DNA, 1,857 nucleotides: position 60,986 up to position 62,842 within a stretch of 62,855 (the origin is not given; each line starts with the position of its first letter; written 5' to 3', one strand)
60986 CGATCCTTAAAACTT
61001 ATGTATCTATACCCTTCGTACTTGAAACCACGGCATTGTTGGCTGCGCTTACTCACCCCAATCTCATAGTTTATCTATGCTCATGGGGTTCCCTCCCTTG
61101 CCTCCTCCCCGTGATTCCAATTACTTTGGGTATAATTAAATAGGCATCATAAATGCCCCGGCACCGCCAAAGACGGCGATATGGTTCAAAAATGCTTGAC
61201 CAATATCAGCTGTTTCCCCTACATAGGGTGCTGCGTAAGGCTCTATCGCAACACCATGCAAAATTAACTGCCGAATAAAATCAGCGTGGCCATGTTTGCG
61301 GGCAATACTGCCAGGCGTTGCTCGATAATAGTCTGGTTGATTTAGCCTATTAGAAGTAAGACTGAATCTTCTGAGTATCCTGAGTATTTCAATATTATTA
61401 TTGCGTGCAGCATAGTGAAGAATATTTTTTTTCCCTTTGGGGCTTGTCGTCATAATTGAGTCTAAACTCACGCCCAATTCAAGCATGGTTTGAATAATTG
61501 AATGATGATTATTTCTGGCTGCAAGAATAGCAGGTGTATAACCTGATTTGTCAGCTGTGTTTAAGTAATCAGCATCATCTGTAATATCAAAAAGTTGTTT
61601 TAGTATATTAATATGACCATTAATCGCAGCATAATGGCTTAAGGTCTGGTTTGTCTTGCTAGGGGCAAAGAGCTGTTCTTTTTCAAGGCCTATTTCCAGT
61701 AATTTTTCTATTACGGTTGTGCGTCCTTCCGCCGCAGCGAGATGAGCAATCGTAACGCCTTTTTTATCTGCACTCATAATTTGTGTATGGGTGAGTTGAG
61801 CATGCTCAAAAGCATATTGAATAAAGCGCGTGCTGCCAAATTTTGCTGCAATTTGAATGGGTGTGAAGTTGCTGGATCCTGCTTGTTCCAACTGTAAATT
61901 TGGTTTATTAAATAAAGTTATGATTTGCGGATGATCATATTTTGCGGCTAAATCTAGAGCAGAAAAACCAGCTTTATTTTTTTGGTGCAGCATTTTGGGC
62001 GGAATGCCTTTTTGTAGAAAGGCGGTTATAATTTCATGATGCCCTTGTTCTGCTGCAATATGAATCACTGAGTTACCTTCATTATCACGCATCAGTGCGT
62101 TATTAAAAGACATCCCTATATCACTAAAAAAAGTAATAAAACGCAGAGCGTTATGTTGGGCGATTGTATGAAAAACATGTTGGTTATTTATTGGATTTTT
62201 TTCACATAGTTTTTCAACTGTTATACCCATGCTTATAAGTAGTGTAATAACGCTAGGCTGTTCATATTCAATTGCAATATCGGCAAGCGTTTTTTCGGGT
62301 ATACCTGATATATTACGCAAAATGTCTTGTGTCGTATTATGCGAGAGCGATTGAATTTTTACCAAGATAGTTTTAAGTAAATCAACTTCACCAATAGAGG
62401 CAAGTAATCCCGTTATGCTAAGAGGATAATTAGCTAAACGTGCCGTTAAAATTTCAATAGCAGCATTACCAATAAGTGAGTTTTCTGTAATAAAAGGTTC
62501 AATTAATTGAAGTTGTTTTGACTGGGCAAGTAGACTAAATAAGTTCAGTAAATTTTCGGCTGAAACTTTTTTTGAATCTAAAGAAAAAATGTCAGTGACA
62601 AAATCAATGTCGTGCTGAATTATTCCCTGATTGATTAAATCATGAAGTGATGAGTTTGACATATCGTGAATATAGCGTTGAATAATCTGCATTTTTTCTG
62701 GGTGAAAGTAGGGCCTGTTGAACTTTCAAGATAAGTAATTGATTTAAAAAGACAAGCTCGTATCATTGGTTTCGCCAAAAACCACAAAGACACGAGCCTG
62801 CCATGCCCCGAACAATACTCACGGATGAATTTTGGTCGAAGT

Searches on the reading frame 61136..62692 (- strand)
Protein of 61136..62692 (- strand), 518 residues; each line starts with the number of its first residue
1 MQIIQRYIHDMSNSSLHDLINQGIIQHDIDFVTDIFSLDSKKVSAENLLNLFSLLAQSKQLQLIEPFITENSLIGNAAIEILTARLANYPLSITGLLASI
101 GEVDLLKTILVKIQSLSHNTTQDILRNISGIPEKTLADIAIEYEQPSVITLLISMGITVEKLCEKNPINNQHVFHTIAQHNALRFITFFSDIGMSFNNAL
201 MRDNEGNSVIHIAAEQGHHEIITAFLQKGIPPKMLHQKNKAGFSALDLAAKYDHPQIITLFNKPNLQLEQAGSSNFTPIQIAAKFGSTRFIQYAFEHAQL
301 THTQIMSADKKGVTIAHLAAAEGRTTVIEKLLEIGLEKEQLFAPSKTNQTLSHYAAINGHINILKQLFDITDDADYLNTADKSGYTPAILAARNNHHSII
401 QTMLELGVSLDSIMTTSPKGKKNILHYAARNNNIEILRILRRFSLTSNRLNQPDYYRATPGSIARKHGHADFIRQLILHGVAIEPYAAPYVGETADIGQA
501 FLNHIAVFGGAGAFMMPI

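Call 14: search_protein_families(library=pfam, proteins=[window:61136-62692:-], max_evalue=0.00001)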
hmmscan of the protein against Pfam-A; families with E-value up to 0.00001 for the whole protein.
window:61136-62692:- (518 aa): 6 families
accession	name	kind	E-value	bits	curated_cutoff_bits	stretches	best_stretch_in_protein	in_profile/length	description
PF12796.13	Ank_2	-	5.9e-35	120.1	27.3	4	347-411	28-87/90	Ankyrin repeats (3 copies)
PF13606.12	Ank_3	-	9.1e-29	96.3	22.3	0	205-232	1-28/30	Ankyrin repeat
PF00023.36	Ank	-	2.3e-23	81.4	21.1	0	206-231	2-27/33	Ankyrin repeat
PF13637.12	Ank_4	-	2.2e-22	79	22.7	0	210-260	1-48/50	Ankyrin repeats (many copies)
PF13857.12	Ank_5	-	1.1e-20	73.9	27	0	377-410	9-42/56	Ankyrin repeats (many copies)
PF24521.3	Ank_KRIT1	-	2.2e-06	27.9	80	0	345-440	16-104/149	KRIT1 ankyrin-repeats domain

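Call 92: search_protein_families(library=ncbifam, proteins=[window:61136-62692:-], max_evalue=0.001)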
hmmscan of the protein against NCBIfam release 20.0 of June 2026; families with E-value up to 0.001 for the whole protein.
window:61136-62692:- (518 aa): 6 families
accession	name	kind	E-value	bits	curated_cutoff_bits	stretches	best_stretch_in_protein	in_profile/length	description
NF043028.1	T4SS_AnkX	equivalog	3e-13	48.9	1400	2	303-410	409-518/938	Dot/Icm T4SS effector AnkN/AnkX/LegA8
NF041931.2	MzaA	equivalog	6.5e-13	48.4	800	1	202-274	31-102/726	MZA anti-phage system associated sigma-70 family RNA polymerase sigma factor MzaA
NF043022.1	T4SS_AnkG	equivalog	1.4e-11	43.8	500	2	203-328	327-452/455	Dot/Icm T4SS effector AnkG/AnkZ/LegA7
NF043029.1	T4SS_AnkY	equivalog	3.2e-08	32.5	600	0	319-413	429-520/543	Dot/Icm T4SS effector AnkY/LegA9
NF043019.1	T4SS_AnkC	equivalog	0.00011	21.2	450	0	200-289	121-215/459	Dot/Icm T4SS effector AnkC/LegA12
NF043023.1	T4SS_AnkH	equivalog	0.00012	21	600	1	370-443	18-87/467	Dot/Icm T4SS effector AnkH/LegA3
